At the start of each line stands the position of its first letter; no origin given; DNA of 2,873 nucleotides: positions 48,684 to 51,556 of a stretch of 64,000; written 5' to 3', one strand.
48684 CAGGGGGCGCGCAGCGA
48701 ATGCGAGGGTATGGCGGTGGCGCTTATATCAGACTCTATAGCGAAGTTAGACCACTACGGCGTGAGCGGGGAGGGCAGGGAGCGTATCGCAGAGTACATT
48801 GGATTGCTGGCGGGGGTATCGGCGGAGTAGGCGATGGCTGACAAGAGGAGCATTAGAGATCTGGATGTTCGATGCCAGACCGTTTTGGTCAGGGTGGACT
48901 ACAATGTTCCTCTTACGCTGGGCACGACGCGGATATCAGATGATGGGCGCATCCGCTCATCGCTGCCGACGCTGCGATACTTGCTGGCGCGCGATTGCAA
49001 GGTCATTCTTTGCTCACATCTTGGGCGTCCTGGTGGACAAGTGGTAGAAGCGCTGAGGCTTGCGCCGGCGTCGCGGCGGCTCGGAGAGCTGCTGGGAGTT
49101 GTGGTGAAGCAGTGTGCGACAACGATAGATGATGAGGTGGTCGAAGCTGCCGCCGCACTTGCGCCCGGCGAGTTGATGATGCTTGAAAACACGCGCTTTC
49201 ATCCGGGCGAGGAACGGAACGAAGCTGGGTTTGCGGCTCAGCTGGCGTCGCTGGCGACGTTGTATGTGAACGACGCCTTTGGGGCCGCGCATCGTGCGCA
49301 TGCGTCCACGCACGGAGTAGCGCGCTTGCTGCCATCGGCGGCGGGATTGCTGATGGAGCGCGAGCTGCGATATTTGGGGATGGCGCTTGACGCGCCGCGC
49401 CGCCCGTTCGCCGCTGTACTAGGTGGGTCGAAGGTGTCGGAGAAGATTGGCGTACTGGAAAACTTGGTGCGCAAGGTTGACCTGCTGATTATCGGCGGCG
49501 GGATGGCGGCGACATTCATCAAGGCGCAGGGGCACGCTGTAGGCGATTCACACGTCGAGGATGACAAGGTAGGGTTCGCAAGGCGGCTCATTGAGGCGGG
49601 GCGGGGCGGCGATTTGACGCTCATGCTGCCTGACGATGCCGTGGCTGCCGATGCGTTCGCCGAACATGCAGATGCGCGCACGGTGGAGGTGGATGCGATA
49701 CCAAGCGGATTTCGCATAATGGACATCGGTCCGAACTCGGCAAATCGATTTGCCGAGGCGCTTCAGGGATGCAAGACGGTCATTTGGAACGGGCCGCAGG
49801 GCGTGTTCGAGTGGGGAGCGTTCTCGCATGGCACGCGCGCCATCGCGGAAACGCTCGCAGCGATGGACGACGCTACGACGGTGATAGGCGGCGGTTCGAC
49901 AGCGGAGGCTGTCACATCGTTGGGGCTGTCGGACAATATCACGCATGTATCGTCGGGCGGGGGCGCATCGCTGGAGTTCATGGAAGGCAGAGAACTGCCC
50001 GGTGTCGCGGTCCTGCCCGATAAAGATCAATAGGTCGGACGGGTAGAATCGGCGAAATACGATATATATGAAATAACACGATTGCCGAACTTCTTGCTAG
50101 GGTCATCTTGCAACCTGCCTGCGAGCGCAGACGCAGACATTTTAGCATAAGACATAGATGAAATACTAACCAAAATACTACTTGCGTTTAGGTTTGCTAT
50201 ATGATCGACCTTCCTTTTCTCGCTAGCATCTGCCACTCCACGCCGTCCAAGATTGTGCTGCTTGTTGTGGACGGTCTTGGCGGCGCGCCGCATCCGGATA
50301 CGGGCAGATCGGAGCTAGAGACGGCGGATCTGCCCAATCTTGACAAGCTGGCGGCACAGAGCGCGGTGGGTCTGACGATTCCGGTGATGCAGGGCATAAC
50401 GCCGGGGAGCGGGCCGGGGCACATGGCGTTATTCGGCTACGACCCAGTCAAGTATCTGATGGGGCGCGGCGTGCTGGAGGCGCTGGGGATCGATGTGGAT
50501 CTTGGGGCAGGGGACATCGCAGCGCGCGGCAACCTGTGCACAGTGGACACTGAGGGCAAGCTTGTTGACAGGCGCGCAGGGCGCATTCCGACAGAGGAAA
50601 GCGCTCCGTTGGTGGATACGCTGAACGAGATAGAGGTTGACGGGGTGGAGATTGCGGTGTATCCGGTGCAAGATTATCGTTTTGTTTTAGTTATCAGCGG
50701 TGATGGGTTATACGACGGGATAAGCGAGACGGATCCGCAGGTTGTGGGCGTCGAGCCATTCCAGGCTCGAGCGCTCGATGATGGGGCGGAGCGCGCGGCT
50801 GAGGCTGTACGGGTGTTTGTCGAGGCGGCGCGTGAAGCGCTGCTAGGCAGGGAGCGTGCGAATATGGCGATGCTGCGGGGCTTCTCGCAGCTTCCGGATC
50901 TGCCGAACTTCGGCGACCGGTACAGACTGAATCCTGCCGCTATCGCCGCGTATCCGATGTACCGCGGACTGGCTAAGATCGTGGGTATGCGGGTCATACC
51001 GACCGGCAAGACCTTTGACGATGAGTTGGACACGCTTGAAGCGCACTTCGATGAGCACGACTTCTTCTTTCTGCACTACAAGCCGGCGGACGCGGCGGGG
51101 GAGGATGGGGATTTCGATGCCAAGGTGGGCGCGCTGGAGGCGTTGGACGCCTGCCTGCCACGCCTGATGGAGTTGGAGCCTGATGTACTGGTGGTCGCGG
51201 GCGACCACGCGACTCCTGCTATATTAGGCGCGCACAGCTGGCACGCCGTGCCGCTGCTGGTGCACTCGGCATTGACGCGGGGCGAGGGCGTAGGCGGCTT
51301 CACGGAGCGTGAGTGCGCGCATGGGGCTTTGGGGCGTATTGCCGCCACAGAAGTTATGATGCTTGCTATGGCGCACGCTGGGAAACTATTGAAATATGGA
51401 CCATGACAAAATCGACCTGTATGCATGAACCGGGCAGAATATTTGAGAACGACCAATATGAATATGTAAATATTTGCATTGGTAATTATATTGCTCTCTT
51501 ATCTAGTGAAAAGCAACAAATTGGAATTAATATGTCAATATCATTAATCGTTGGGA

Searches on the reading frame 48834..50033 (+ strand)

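Call 20: search_protein_families(library=pfam, proteins=[window:48834-50033:+], max_evalue=0.0001)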
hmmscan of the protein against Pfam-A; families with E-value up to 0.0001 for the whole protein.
window:48834-50033:+ (399 aa): 1 family
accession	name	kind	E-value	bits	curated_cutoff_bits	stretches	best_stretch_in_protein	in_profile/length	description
PF00162.24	PGK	-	1.1e-141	472.7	27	1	7-386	1-379/379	Phosphoglycerate kinase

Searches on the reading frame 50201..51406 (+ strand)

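Call 20: search_protein_families(library=pfam, proteins=[window:50201-51406:+], max_evalue=0.0001)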
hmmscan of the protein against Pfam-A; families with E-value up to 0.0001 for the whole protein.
window:50201-51406:+ (401 aa): 2 families
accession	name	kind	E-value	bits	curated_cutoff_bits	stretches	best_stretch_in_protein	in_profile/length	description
PF10143.14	PhosphMutase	-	1.5e-45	155.6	21.5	1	51-214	1-164/170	2,3-bisphosphoglycerate-independent phosphoglycerate mutase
PF01676.23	Metalloenzyme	-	2.3e-41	142.4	24.3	1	17-390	2-250/252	Metalloenzyme superfamily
